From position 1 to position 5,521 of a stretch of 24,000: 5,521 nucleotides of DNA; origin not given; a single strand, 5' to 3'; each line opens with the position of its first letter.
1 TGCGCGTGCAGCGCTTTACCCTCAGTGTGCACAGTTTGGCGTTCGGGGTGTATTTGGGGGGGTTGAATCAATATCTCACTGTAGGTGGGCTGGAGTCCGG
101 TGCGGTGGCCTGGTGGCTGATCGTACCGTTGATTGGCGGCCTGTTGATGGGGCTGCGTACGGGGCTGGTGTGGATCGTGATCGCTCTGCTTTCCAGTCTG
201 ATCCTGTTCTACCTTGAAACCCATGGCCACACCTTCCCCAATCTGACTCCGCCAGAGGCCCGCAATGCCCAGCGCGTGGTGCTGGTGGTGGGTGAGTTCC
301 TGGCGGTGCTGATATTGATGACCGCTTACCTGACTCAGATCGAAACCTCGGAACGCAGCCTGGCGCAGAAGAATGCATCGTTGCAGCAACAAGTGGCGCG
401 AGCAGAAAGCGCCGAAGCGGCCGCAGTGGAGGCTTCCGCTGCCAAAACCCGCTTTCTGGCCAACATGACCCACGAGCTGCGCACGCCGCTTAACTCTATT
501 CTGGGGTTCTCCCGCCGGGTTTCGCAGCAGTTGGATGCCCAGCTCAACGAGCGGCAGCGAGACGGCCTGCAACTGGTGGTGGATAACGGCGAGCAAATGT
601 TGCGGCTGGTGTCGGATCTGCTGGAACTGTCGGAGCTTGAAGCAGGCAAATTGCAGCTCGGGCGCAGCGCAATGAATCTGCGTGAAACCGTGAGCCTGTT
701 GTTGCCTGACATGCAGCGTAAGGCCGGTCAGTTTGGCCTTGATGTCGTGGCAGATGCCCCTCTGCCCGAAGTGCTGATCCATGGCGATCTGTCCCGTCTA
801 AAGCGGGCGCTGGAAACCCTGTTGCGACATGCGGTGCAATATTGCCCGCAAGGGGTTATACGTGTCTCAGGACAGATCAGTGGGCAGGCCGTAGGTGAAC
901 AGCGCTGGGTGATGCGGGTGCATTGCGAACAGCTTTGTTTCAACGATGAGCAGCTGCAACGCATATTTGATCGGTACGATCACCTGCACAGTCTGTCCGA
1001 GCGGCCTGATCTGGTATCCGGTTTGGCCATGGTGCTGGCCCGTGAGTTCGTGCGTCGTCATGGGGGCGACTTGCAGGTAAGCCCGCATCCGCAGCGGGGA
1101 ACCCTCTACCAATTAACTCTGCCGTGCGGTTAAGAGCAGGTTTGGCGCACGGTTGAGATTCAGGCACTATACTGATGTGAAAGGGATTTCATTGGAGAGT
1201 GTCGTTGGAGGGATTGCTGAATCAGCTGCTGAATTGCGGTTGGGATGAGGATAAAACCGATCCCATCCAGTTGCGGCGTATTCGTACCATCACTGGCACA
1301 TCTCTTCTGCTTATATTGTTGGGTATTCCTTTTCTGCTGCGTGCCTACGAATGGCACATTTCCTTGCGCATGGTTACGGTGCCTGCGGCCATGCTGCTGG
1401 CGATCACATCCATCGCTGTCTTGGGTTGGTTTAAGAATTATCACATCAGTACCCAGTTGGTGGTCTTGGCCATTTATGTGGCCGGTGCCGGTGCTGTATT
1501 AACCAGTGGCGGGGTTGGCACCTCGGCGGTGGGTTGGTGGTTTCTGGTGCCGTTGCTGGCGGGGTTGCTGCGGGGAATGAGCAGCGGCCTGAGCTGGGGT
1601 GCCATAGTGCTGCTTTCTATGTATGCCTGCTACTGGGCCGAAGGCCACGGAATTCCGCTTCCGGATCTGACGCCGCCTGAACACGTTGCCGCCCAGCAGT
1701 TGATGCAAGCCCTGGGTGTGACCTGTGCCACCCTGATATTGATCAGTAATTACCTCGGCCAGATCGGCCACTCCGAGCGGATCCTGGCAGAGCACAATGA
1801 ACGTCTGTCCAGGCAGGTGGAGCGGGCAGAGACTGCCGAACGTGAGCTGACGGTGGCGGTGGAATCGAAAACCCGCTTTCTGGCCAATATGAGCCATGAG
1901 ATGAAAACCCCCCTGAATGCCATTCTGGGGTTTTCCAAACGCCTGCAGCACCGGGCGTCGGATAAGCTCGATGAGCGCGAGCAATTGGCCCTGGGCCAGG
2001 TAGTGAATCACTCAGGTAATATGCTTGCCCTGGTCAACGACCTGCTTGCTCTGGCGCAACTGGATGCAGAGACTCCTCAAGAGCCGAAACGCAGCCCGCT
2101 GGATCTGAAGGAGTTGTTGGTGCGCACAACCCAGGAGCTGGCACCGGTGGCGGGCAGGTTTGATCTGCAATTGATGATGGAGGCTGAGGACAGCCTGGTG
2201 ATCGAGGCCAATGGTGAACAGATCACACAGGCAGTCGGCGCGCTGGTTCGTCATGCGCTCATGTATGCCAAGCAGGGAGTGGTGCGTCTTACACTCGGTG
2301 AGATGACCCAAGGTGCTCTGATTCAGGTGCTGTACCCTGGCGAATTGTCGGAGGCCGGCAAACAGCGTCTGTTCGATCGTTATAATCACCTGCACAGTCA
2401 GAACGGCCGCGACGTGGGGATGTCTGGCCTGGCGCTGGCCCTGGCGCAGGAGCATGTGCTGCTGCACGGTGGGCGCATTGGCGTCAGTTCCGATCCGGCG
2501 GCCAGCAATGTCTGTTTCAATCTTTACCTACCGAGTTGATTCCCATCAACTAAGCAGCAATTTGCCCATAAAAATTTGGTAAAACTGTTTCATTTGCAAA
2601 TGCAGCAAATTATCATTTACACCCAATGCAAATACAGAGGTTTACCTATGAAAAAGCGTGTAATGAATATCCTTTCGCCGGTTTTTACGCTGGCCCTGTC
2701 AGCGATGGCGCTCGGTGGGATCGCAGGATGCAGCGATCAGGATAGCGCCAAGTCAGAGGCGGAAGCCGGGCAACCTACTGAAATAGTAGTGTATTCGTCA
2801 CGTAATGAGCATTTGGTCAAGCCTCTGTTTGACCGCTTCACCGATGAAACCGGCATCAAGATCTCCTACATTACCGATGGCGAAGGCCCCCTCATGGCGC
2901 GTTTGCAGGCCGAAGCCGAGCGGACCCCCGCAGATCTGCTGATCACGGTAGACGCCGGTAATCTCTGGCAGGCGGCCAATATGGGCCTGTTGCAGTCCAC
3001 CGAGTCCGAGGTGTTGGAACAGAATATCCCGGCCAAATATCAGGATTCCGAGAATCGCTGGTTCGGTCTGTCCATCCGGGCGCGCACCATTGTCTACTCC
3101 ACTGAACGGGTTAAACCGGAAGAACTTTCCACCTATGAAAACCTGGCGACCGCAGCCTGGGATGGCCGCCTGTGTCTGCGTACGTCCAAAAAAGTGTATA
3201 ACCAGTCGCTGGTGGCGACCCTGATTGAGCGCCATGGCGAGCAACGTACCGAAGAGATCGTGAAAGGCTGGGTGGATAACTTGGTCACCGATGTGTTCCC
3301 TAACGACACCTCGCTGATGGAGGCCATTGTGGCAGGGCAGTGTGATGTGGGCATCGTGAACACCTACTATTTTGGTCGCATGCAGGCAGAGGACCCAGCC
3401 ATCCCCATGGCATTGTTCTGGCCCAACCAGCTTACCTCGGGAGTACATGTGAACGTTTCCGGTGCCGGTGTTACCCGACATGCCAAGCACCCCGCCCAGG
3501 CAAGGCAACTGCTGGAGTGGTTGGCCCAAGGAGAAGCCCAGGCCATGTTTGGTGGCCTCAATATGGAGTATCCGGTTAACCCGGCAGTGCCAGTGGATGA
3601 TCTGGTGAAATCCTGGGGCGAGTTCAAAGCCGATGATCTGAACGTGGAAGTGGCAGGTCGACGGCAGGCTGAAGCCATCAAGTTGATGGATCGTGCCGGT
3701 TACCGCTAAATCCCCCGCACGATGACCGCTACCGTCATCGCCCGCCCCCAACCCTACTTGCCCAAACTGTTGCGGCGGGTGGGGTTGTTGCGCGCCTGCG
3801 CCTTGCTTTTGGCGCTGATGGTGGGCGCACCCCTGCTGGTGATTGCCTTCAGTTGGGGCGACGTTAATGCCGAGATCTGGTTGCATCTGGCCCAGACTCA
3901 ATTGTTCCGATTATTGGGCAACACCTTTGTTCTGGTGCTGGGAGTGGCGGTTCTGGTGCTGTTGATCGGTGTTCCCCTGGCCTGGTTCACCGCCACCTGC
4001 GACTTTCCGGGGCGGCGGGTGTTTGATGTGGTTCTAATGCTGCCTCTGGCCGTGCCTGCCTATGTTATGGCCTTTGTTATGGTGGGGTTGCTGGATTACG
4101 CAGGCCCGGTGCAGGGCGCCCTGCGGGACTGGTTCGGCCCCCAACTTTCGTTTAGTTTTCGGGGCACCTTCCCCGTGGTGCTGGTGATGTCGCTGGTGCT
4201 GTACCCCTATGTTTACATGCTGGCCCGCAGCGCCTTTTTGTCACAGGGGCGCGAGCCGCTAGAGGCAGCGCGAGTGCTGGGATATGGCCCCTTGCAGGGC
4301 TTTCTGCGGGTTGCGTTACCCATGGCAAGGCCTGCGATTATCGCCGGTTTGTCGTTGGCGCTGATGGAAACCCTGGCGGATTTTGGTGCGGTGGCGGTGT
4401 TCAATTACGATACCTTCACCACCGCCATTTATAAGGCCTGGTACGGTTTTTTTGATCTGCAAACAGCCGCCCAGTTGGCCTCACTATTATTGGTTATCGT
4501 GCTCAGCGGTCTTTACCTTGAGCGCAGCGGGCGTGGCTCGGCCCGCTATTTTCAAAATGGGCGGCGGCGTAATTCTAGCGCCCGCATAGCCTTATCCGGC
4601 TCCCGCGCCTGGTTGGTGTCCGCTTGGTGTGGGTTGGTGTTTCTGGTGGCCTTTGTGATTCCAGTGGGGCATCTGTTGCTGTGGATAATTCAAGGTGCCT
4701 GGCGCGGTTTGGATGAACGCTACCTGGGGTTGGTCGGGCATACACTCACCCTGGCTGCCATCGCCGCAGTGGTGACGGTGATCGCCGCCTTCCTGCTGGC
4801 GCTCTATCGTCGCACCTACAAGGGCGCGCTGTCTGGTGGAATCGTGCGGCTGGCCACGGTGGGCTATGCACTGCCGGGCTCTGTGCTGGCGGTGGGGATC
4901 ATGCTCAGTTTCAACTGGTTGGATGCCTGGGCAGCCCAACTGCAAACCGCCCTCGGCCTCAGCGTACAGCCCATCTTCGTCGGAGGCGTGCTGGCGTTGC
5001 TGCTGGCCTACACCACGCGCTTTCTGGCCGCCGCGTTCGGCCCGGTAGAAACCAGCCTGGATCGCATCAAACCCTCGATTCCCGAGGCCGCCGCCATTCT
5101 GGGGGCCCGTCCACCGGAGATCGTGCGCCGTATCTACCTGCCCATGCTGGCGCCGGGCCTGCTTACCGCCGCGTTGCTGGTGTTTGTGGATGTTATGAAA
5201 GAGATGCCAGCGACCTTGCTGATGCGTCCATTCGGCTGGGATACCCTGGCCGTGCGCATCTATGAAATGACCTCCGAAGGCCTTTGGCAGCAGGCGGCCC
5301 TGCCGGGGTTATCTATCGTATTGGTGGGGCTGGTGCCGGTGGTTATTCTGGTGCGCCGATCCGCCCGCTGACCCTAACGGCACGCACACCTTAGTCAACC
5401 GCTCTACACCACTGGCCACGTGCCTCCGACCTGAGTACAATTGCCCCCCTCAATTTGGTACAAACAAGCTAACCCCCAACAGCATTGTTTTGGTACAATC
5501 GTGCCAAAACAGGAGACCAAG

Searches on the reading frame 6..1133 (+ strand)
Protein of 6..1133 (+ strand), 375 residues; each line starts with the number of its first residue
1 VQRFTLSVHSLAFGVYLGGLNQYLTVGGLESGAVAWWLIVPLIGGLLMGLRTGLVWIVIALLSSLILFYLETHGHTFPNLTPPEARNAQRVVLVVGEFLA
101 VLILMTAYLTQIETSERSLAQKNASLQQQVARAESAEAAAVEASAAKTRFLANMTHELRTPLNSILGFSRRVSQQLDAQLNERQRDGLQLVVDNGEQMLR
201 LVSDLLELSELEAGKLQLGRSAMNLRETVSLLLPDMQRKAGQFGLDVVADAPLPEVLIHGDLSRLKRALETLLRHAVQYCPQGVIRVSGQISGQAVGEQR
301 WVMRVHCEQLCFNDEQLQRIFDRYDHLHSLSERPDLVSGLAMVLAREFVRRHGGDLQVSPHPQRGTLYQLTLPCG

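Call 45: search_protein_families(library=pfam, proteins=[window:6-1133:+], max_evalue=0.001)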
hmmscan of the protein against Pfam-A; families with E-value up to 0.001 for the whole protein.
window:6-1133:+ (375 aa): 3 families
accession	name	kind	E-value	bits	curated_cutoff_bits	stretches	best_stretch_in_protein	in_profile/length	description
PF00512.31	HisKA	-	6.1e-18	65.1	26.9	1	146-214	1-66/66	His Kinase A (phospho-acceptor) domain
PF02518.31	HATPase_c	-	2.1e-10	41.4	26.4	1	260-373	1-108/111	Histidine kinase-, DNA gyrase B-, and HSP90-like ATPase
PF20969.2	MASE11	-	0.00041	20.7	27.3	1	11-108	66-160/168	MASE11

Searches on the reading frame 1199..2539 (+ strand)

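Call 45: search_protein_families(library=pfam, proteins=[window:1199-2539:+], max_evalue=0.001)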
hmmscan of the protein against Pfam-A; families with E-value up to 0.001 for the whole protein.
window:1199-2539:+ (446 aa): 2 families
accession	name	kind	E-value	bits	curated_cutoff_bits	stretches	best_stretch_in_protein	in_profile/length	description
PF00512.31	HisKA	-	3.1e-16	59.6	26.9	1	223-291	1-66/66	His Kinase A (phospho-acceptor) domain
PF02518.31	HATPase_c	-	1.2e-06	29.4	26.4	1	340-445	4-108/111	Histidine kinase-, DNA gyrase B-, and HSP90-like ATPase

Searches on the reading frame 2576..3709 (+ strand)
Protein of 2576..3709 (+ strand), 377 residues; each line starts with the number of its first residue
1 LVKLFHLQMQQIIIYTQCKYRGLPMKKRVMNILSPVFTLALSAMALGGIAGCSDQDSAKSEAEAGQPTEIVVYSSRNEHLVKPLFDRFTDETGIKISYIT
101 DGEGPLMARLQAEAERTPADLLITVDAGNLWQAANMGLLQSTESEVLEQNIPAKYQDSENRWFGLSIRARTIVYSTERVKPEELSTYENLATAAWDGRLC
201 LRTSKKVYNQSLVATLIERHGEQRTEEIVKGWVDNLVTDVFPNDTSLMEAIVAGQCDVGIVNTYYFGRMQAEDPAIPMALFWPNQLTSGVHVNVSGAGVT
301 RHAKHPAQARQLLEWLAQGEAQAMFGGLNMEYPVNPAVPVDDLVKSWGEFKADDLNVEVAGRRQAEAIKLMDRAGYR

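Call 45: search_protein_families(library=pfam, proteins=[window:2576-3709:+], max_evalue=0.001)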
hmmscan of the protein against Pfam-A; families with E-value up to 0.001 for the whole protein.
window:2576-3709:+ (377 aa): 4 families
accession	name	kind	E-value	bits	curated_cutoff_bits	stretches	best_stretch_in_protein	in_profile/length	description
PF13416.11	SBP_bac_8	-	4.4e-17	63.2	27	1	84-352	2-279/279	Bacterial extracellular solute-binding protein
PF13343.11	SBP_bac_6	-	2.4e-14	53.8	24.6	1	118-346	3-230/245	Bacterial extracellular solute-binding protein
PF01547.30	SBP_bac_1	-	1e-13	52.4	26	1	82-323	12-307/307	Bacterial extracellular solute-binding protein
PF13531.11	SBP_bac_11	-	6.2e-13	49.5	25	1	71-325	2-221/227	Bacterial extracellular solute-binding protein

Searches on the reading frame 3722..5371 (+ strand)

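Call 45: search_protein_families(library=pfam, proteins=[window:3722-5371:+], max_evalue=0.001)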
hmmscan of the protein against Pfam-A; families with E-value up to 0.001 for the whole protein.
window:3722-5371:+ (549 aa): 1 family
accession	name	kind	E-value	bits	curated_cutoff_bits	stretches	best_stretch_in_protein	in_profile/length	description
PF00528.27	BPD_transp_1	-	1e-21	78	26.4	2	83-262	1-168/184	Binding-protein-dependent transport system inner membrane component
